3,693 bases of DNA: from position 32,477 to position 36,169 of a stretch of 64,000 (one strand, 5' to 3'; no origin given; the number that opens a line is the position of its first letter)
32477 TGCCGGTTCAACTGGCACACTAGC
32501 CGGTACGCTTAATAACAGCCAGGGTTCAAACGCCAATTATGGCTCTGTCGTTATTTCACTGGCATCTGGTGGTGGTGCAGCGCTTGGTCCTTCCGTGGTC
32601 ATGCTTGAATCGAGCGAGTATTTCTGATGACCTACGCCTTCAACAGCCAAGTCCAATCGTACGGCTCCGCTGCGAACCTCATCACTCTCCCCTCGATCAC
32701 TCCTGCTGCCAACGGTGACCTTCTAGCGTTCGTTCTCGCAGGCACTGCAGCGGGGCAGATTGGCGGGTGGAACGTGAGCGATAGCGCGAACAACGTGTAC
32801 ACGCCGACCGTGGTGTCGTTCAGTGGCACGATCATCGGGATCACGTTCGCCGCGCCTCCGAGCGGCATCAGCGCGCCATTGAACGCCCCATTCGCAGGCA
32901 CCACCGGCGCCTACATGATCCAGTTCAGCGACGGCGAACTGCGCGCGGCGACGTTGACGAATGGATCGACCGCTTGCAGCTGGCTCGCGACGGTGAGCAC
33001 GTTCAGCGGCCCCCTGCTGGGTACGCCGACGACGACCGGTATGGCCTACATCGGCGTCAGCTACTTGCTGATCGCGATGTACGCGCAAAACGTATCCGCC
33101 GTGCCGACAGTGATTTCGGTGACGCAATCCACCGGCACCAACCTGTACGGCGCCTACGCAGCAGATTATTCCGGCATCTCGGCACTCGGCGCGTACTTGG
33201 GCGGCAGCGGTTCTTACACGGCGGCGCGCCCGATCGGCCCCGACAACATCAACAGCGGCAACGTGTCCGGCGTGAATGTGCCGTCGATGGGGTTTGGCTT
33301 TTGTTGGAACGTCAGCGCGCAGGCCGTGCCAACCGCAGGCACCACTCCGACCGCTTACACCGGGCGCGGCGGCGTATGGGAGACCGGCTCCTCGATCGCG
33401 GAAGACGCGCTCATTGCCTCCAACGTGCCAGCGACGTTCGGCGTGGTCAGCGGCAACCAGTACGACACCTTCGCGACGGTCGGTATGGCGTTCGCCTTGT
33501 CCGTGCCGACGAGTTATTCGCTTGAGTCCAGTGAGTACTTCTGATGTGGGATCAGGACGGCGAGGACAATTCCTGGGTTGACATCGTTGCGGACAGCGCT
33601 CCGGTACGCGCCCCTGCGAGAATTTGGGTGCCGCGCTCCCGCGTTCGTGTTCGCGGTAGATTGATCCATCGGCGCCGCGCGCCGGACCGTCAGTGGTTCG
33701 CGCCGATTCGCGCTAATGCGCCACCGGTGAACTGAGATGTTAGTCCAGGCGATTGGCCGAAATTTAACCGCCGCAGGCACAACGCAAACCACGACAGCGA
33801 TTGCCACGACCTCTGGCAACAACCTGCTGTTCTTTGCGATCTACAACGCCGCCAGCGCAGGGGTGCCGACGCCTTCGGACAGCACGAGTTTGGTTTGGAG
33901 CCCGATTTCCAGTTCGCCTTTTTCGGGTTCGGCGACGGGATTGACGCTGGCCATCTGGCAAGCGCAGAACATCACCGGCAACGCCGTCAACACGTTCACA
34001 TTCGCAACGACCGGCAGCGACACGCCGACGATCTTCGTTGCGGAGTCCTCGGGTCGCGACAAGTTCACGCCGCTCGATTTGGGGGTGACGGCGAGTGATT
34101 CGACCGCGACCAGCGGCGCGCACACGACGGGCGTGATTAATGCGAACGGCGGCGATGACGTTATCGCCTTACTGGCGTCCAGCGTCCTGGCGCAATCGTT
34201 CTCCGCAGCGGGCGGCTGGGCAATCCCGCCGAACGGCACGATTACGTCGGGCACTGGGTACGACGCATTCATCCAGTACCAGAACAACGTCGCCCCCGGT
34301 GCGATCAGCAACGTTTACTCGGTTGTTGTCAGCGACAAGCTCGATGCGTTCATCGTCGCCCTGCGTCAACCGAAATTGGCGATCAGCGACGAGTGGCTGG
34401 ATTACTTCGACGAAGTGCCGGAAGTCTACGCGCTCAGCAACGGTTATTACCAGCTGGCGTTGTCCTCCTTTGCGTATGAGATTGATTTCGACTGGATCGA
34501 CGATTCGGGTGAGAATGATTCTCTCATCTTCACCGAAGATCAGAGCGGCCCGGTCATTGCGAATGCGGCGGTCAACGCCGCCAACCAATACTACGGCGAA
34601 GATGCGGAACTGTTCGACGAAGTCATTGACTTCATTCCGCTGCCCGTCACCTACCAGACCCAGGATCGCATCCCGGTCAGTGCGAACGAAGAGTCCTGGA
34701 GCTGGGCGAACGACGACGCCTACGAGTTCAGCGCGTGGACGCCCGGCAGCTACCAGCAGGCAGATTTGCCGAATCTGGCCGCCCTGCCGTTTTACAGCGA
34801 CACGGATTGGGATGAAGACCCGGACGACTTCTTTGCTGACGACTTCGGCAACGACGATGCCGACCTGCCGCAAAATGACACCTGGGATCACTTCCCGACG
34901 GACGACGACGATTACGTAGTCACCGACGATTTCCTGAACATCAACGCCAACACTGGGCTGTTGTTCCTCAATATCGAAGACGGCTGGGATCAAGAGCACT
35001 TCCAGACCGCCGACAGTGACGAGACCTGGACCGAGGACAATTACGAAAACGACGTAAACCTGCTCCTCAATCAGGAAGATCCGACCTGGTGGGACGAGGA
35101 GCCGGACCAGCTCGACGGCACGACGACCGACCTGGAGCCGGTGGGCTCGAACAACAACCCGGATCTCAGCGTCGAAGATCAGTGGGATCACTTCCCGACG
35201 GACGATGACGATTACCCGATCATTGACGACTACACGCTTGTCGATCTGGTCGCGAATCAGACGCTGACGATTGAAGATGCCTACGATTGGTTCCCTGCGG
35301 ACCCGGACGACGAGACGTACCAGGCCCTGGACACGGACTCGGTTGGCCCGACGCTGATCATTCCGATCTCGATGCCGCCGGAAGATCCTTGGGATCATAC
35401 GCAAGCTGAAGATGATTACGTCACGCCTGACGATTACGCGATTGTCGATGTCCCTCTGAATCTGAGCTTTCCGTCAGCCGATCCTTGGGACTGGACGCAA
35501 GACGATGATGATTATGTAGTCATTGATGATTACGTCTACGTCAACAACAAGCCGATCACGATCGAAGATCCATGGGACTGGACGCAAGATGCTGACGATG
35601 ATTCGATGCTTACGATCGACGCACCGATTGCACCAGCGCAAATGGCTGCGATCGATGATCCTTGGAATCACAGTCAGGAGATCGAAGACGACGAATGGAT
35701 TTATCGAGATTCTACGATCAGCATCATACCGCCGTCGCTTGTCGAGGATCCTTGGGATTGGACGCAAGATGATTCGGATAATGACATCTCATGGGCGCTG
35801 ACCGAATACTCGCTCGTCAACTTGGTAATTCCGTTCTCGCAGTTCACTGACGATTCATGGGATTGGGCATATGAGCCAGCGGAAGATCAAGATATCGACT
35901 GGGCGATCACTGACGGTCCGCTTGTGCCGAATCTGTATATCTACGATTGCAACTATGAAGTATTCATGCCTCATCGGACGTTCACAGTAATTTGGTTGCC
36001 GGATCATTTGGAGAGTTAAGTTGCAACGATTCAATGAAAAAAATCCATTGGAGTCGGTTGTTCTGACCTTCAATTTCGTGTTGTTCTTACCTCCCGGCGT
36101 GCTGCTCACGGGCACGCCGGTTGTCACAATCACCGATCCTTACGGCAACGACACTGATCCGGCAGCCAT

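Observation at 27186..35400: GC-rich island (about 65-73 percent vs about 45-50 percent flanks) covering the receptor-binding-like genes, with a compositional break inside one gene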

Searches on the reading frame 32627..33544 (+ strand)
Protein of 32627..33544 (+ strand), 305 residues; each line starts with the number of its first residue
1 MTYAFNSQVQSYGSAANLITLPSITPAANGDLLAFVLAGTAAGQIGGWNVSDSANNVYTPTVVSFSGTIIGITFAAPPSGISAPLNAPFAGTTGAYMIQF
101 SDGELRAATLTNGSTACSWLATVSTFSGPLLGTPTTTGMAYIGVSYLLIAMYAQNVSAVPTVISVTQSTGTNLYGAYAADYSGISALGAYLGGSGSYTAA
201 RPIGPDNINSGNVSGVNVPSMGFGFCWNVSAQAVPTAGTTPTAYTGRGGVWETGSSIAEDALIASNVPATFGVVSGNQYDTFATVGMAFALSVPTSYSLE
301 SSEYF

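Call 9: search_protein_families(library=pfam, proteins=[window:32627-33544:+], max_evalue=0.01)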
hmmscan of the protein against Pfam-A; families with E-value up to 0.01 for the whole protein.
window:32627-33544:+ (305 aa): 0 families

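Call 10: search_protein_families(library=phrogs, proteins=[window:32627-33544:+], max_evalue=0.01)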
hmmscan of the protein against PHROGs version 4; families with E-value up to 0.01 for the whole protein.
window:32627-33544:+ (305 aa): 0 families

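Call 41: find_related_loci(query=window:32627-33544:+, collection=viral_contigs, flank=10000)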
Query window:32627-33544:+ (305 aa) in viral_contigs; peptide patterns used: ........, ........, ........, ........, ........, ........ (x = any residue, [..] = any of these).
2 stretches matched a pattern, but none encodes a relative of the query by tblastn (E <= 1e-3).

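Call 85: search_protein_representatives(alignment_id=A5)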
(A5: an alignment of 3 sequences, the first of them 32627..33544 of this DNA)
Query: 3 sequences, 255 profile positions. Proteins with E-value up to 0.001 (for the whole library): 77; up to 1e-10: 29; up to 1e-30: 6. The best 77 are listed.
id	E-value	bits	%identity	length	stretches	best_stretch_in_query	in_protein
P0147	1.5e-102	358.9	-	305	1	3-255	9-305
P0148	2.1e-51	191.4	-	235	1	1-228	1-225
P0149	6.6e-39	150.4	-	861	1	3-245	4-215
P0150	7.1e-39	150.3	-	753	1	1-229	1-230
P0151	1.3e-33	133.0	-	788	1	3-245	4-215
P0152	3.7e-32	128.3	-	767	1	3-255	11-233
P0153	7.6e-27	110.9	-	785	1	2-255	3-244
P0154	7.9e-21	91.2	-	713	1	3-245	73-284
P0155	1.7e-19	86.8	-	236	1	1-227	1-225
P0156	2.3e-18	83.1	-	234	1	1-226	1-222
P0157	5.0e-18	82.0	-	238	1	1-225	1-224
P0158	2.0e-16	76.7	-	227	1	21-228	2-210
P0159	9.3e-16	74.5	-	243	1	2-214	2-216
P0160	1.2e-15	74.2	-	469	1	1-228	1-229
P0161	3.7e-15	72.6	-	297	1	4-229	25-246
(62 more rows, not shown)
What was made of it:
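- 31899..32627 (+): A 242-aa gene with native-like composition. It belongs to a family of about 230-aa domains and ends in LESSEYF. The family has 77 representatives (call 85).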

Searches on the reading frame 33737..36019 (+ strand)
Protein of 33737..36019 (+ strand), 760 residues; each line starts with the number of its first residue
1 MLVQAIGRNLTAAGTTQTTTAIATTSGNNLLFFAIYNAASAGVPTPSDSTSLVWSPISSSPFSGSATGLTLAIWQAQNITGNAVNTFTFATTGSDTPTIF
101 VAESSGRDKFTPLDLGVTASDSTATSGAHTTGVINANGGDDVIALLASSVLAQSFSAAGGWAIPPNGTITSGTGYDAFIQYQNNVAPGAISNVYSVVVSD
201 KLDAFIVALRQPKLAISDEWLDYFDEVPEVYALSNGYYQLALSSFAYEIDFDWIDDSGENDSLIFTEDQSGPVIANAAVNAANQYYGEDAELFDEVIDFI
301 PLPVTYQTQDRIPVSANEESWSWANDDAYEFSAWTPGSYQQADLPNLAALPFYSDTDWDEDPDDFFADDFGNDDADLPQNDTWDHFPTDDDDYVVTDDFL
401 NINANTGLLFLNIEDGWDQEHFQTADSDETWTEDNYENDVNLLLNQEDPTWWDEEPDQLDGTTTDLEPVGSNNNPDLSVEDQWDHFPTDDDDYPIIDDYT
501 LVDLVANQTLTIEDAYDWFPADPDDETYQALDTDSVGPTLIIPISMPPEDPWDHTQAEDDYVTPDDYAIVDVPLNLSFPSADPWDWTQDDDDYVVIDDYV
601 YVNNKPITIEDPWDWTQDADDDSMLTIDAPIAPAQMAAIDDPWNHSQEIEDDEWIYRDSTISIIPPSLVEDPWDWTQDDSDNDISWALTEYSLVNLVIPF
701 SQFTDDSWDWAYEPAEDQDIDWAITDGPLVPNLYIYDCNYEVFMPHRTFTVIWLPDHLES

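Call 9: search_protein_families(library=pfam, proteins=[window:33737-36019:+], max_evalue=0.01)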
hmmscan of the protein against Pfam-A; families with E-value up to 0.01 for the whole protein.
window:33737-36019:+ (760 aa): 0 families

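Call 10: search_protein_families(library=phrogs, proteins=[window:33737-36019:+], max_evalue=0.01)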
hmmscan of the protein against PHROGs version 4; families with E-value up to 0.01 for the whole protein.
window:33737-36019:+ (760 aa): 0 families

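Call 40: find_related_loci(query=window:33737-36019:+, collection=viral_contigs, flank=10000)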
Query window:33737-36019:+ (760 aa) in viral_contigs; peptide patterns used: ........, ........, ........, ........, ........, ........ (x = any residue, [..] = any of these).
2 stretches matched a pattern; 2 encode a relative of the query (tblastn E <= 1e-3); 2 distinct loci.
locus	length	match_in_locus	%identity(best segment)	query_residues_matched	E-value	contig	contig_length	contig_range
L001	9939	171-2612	48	2-759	0e+0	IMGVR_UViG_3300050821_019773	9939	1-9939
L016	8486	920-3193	51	2-760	4e-175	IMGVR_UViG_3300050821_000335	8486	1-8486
